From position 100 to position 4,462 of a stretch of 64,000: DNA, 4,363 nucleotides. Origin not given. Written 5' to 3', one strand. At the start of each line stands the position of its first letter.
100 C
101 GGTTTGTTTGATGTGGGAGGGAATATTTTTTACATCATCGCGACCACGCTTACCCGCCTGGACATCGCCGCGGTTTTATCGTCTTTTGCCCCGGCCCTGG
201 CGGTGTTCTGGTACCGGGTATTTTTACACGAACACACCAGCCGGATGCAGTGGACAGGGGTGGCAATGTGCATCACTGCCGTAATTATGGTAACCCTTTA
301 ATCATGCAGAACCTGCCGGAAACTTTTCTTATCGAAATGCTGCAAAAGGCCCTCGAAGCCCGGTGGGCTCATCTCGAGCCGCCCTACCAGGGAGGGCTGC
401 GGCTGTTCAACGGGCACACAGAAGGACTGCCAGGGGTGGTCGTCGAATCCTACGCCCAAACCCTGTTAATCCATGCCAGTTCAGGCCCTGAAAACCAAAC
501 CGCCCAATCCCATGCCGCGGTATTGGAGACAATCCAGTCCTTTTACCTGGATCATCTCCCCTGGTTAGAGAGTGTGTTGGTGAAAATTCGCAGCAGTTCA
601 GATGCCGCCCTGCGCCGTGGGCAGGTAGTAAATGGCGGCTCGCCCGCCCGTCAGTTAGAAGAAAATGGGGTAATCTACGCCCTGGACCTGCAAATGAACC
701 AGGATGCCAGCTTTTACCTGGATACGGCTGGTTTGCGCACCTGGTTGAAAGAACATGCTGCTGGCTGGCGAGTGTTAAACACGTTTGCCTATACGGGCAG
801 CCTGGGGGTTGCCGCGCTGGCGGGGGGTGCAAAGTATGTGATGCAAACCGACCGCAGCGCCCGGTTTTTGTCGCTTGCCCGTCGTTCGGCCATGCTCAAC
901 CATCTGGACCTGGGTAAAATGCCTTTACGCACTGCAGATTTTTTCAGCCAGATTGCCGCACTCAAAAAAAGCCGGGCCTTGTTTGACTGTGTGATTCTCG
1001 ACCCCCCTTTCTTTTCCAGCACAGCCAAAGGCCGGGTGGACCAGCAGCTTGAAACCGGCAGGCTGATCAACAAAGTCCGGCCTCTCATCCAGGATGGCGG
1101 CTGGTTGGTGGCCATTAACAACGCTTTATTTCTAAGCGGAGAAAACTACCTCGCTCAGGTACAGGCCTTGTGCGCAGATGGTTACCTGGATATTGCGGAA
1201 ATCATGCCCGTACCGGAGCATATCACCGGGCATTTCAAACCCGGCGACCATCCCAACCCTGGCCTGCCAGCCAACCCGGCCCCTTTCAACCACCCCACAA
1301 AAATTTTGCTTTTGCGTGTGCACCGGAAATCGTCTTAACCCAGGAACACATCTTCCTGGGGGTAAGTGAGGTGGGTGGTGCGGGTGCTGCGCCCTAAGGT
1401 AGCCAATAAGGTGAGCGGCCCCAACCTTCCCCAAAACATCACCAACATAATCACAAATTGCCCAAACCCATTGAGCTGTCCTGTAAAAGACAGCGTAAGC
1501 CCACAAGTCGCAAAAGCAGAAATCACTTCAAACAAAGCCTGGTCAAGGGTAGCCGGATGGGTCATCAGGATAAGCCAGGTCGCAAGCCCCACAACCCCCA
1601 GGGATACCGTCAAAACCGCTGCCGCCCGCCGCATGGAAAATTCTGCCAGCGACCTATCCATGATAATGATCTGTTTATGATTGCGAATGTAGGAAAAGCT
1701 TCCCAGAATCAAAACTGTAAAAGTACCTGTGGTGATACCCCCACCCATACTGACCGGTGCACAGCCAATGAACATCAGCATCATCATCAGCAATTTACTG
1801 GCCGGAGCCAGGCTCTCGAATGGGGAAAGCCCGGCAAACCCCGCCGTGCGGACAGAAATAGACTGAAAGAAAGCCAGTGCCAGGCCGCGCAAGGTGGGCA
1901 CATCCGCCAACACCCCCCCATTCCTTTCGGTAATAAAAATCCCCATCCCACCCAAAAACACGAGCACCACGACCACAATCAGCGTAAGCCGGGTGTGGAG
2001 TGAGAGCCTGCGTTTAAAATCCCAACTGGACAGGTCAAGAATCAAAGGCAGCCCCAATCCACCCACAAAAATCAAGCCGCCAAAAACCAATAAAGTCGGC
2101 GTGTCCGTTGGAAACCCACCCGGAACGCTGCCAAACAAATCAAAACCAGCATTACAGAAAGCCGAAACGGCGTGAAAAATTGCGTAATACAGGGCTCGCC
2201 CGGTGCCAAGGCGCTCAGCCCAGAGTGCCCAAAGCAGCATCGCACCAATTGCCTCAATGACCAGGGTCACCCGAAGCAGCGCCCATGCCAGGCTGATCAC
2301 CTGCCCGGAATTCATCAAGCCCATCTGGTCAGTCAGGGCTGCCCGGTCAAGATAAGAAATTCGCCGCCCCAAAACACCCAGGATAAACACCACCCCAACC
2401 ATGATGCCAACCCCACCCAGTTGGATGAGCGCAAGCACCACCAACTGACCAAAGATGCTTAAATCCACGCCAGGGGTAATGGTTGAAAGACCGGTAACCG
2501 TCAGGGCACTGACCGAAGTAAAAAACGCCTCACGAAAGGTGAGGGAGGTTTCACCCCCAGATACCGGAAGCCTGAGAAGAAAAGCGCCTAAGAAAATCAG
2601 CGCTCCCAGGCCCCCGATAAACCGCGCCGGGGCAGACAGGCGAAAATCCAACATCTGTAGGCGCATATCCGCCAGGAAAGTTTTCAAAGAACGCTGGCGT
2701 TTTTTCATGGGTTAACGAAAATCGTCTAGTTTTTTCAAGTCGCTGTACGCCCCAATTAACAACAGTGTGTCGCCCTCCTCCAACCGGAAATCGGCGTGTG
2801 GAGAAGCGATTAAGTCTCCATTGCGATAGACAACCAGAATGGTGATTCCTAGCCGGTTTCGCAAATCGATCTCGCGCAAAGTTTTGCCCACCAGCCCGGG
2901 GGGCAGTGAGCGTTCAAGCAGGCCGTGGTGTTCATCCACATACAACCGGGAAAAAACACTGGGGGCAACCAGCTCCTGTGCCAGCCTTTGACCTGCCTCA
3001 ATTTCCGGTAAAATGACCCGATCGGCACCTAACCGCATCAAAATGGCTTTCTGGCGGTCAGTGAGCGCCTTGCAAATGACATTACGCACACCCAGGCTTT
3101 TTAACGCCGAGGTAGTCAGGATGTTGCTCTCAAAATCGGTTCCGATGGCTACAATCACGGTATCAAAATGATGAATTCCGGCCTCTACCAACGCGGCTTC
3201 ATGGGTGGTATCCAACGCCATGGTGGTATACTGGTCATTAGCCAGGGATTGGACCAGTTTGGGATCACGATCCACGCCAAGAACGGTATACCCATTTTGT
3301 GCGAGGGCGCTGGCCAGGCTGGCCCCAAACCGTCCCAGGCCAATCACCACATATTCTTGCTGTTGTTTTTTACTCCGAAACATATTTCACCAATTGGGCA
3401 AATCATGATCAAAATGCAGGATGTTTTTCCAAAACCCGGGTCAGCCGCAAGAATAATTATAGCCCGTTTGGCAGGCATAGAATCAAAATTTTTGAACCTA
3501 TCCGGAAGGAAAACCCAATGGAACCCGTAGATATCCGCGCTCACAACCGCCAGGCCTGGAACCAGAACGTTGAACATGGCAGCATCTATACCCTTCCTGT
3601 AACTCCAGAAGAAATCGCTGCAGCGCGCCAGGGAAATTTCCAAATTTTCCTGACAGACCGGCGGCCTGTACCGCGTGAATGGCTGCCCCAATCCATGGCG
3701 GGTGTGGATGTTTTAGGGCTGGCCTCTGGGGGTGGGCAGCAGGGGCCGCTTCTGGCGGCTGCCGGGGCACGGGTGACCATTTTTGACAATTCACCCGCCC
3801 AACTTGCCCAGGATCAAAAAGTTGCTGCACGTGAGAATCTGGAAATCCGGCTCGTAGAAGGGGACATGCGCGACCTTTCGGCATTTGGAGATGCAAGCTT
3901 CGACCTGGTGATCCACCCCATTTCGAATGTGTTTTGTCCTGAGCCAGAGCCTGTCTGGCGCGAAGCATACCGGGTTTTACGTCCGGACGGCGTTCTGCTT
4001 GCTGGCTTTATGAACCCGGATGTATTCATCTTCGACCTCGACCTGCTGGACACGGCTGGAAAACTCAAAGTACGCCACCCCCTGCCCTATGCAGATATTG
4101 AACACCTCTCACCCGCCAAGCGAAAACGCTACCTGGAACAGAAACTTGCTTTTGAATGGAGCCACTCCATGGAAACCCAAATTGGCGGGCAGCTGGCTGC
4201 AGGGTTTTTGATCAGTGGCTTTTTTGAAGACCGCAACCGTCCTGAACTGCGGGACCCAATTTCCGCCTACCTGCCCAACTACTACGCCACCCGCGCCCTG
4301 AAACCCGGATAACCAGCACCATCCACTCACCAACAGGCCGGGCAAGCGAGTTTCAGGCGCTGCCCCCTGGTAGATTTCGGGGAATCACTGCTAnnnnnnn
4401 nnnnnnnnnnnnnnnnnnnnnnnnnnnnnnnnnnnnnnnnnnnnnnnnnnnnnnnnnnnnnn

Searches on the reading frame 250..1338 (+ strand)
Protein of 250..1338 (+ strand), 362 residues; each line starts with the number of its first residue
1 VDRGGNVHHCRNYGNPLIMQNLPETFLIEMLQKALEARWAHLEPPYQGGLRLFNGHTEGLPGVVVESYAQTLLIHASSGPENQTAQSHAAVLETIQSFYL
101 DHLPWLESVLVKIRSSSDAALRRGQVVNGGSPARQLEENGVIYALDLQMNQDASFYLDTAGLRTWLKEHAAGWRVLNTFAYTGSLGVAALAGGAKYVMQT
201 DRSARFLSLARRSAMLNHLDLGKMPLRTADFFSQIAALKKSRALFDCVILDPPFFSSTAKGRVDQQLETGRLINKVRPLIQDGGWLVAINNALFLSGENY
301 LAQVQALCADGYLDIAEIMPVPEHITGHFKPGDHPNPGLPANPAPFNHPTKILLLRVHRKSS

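Call 52: search_protein_families(library=pfam, proteins=[window:250-1338:+], max_evalue=0.00001)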
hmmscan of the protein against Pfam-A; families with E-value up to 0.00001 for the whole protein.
window:250-1338:+ (362 aa): 2 families
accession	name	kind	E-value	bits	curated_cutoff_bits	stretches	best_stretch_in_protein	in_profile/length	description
PF10672.15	Methyltrans_SAM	-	1.7e-25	90.3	27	1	132-293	83-241/286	S-adenosylmethionine-dependent methyltransferase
PF03602.21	Cons_hypoth95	-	3.4e-09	37.1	24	1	165-274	35-143/182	Conserved hypothetical protein 95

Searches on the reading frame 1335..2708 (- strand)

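Call 52: search_protein_families(library=pfam, proteins=[window:1335-2708:-], max_evalue=0.00001)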
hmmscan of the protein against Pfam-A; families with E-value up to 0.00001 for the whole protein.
window:1335-2708:- (457 aa): 1 family
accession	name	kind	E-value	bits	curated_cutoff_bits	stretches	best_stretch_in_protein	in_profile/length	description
PF02386.22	TrkH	-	1.6e-38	132.9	27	1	52-435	57-487/502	Cation transport protein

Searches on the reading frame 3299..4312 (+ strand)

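Call 52: search_protein_families(library=pfam, proteins=[window:3299-4312:+], max_evalue=0.00001)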
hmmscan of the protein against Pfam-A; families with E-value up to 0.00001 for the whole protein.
window:3299-4312:+ (337 aa): 4 families
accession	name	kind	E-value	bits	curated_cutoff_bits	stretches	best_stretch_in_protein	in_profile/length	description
PF08241.18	Methyltransf_11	-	1.9e-17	64.1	21.2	1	141-234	3-94/95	Methyltransferase domain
PF13649.12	Methyltransf_25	-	1.9e-15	57.8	27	1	138-231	1-97/97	Methyltransferase domain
PF13847.12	Methyltransf_31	-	9.7e-09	35.5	27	1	135-236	4-110/145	Methyltransferase domain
PF08242.18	Methyltransf_12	-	5.9e-08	33.8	30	1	141-233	3-98/98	Methyltransferase domain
